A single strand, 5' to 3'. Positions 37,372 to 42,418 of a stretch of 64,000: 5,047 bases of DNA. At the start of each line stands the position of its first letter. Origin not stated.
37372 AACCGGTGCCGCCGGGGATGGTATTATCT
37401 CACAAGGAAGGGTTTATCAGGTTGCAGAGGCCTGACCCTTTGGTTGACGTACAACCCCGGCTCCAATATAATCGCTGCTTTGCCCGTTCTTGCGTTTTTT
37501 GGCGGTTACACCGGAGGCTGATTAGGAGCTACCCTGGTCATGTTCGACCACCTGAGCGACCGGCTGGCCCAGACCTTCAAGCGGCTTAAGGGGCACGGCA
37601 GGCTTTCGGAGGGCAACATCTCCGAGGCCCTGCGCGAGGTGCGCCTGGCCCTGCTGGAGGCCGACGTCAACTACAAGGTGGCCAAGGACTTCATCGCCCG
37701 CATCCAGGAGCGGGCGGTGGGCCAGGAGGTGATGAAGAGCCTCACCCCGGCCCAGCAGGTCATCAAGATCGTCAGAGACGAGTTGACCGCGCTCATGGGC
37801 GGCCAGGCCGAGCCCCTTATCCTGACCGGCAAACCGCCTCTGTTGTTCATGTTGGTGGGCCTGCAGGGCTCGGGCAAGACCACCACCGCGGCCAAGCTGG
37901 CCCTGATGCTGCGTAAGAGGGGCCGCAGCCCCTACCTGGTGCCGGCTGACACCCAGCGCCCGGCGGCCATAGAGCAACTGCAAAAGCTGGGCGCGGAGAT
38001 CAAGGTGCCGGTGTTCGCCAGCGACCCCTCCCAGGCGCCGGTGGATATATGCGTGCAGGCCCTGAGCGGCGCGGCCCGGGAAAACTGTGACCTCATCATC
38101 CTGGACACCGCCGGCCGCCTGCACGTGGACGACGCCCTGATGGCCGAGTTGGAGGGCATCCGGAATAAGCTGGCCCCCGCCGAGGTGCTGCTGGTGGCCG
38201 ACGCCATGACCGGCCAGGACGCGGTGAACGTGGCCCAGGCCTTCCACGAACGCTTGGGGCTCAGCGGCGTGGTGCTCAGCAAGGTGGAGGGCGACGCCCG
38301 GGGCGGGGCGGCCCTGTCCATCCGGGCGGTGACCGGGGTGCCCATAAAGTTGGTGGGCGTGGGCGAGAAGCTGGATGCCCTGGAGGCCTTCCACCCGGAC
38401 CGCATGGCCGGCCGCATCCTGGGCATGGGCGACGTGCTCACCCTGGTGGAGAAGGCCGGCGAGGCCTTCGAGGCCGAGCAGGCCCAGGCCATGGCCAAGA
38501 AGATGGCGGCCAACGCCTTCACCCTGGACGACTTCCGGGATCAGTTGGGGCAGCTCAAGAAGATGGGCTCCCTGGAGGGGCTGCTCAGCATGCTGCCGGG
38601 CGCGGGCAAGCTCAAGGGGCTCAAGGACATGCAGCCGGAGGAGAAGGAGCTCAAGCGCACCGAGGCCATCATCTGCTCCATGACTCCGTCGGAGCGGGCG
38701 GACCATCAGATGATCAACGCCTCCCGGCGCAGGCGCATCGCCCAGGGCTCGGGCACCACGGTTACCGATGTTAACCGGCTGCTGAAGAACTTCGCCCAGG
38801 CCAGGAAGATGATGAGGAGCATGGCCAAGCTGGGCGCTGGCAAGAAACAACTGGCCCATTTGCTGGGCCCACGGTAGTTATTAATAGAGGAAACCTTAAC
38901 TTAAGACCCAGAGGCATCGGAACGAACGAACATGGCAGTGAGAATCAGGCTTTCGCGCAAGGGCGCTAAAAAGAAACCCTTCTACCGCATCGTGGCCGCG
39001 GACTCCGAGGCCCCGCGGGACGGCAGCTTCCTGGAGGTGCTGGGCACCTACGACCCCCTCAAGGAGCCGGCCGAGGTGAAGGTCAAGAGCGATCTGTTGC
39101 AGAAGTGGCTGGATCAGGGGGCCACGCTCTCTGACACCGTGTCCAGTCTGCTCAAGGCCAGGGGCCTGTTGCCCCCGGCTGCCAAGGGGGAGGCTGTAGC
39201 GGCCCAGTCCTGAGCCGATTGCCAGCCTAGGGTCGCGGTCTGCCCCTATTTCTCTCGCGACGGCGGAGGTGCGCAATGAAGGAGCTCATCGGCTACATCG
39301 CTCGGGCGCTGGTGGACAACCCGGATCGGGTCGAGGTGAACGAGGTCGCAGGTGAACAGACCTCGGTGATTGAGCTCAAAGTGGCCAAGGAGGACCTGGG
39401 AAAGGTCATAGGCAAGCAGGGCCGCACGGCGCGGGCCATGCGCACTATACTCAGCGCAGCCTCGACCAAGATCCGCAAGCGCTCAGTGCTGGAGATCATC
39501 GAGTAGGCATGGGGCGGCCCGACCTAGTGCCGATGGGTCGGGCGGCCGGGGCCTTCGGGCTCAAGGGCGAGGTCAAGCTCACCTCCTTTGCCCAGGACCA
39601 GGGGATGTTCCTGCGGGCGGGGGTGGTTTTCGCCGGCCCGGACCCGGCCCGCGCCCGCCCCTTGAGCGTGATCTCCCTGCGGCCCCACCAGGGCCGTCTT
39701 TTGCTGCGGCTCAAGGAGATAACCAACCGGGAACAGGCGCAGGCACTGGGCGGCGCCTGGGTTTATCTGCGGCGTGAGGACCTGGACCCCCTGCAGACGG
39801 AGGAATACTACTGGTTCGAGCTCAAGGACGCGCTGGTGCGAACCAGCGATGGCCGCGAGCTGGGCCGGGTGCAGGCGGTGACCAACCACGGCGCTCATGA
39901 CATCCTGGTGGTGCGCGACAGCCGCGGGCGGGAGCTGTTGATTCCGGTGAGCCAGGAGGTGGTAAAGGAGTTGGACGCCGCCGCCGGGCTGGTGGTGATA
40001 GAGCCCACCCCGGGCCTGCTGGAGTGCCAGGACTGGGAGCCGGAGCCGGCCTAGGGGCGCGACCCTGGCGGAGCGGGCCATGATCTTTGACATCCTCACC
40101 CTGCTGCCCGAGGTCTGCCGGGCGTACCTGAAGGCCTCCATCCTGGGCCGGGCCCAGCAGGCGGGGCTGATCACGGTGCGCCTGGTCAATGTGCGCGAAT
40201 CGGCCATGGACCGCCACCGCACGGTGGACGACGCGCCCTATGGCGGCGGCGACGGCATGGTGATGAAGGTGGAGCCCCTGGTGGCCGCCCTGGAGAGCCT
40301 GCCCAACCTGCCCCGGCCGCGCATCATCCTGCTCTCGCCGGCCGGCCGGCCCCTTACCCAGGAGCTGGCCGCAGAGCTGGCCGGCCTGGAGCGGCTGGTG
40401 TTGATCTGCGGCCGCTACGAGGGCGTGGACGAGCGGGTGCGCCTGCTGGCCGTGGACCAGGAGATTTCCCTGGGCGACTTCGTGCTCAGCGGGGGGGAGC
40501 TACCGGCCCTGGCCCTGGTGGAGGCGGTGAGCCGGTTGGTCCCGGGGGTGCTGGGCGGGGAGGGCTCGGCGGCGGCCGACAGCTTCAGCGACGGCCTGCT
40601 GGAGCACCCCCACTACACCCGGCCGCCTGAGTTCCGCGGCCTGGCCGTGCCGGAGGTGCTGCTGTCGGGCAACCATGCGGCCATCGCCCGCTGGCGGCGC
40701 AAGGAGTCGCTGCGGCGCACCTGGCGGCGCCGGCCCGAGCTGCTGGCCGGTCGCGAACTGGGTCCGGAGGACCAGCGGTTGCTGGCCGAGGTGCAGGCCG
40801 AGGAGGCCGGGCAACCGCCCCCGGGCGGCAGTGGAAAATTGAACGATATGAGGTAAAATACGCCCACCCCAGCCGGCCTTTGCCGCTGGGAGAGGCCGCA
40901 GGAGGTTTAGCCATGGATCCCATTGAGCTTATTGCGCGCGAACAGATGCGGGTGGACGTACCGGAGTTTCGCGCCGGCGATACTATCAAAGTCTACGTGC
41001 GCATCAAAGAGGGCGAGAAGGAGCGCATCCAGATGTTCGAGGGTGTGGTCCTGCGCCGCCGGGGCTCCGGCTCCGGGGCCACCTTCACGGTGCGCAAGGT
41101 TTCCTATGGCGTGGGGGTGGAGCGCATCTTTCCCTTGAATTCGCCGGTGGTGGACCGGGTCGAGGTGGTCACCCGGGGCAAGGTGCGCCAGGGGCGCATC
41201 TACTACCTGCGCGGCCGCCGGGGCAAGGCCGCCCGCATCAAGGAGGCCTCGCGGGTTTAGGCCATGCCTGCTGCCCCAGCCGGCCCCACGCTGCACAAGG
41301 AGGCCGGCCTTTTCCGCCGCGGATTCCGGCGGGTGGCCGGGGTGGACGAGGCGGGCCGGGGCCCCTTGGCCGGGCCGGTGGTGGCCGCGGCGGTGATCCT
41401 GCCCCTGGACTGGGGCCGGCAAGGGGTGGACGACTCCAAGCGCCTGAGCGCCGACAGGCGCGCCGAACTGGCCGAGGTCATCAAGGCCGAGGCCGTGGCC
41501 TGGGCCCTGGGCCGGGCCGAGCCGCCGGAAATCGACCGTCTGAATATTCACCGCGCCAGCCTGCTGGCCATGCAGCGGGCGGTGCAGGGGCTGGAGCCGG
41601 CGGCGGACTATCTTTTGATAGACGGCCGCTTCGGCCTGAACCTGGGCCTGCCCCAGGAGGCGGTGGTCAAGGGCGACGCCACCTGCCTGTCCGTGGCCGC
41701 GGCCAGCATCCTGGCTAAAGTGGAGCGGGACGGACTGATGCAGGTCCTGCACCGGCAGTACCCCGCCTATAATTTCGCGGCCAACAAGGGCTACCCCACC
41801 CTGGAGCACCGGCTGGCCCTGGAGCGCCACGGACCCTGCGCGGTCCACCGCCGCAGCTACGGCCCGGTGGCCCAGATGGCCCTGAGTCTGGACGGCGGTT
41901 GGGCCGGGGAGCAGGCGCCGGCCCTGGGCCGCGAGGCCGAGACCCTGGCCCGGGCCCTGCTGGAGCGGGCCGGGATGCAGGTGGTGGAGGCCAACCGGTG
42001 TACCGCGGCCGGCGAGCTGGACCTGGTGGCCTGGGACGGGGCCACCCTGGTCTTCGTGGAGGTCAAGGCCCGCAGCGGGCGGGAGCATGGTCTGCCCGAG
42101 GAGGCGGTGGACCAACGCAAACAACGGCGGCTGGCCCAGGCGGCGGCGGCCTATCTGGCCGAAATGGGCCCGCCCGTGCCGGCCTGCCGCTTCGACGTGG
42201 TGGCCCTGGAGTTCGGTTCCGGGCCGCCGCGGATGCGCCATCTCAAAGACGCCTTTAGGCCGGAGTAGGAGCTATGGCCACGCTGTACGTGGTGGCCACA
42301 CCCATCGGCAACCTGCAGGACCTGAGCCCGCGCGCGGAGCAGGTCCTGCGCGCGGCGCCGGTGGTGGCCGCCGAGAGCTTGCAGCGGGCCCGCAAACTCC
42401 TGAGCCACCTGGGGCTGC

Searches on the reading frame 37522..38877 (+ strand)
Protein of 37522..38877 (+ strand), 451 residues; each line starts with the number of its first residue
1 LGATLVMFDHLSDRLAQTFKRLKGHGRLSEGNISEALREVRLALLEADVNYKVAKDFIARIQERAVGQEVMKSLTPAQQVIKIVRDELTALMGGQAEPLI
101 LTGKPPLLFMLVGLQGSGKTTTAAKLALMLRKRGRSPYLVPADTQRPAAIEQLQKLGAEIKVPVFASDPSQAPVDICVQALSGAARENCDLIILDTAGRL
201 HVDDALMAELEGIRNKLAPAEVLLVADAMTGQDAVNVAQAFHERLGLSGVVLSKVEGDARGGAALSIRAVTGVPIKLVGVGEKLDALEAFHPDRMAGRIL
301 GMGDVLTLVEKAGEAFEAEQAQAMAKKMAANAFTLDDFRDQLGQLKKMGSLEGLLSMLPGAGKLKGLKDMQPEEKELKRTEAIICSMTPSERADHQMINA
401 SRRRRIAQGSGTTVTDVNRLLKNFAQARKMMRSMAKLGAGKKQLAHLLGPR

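Call 8: search_protein_families(library=pfam, proteins=[window:37522-38877:+], max_evalue=0.001)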
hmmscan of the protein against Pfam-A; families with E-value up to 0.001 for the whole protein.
window:37522-38877:+ (451 aa): 5 families
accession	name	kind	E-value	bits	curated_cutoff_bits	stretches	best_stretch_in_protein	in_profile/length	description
PF00448.28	SRP54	-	2e-71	240.2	22.7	1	108-301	3-196/196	SRP54-type protein, GTPase domain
PF02978.25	SRP_SPB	-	3.5e-35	120.7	27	1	333-431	2-91/91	Signal peptide binding domain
PF02881.24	SRP54_N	-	8.4e-24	84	22.4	1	11-88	1-75/75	SRP54-type protein, helical bundle domain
PF13401.12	AAA_22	-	1.5e-06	29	27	1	108-225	7-121/130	AAA domain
PF01656.29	CbiA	-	5.5e-06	26.8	25.4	1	116-260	9-88/125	CobQ/CobB/MinD/ParA nucleotide binding domain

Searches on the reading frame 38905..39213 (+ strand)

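Call 69: search_protein_families(library=pfam, proteins=[window:38905-39213:+], max_evalue=0.0001)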
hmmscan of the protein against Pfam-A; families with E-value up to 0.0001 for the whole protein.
window:38905-39213:+ (102 aa): 1 family
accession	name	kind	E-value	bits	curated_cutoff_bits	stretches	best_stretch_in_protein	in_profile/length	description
PF00886.24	Ribosomal_S16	-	1.6e-23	82.8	27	1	18-76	1-62/62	Ribosomal protein S16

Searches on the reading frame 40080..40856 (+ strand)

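Call 8: search_protein_families(library=pfam, proteins=[window:40080-40856:+], max_evalue=0.001)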
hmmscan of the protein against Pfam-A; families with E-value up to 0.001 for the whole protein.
window:40080-40856:+ (258 aa): 1 family
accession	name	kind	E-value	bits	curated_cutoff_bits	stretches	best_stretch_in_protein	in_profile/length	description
PF01746.26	tRNA_m1G_MT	-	1.2e-63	214.9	27.3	1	23-219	2-195/195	tRNA (Guanine-1)-methyltransferase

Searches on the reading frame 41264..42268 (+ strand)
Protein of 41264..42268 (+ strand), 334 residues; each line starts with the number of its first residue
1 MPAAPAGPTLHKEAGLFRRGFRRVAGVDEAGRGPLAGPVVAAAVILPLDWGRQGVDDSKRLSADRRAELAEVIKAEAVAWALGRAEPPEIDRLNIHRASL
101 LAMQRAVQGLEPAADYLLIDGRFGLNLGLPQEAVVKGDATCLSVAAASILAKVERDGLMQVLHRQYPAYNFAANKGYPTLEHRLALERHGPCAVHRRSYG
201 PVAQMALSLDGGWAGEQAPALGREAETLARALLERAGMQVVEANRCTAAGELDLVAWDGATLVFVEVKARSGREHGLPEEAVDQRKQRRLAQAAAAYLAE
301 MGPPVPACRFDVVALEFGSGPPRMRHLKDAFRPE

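Call 8: search_protein_families(library=pfam, proteins=[window:41264-42268:+], max_evalue=0.001)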
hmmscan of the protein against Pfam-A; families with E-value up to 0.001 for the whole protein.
window:41264-42268:+ (334 aa): 2 families
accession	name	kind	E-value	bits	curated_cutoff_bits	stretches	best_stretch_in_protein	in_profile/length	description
PF01351.25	RNase_HII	-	1.8e-37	129.6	25.8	1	25-199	1-196/199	Ribonuclease HII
PF02021.23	UPF0102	-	1.8e-25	89.5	23.6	1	225-314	1-79/80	Uncharacterised protein family UPF0102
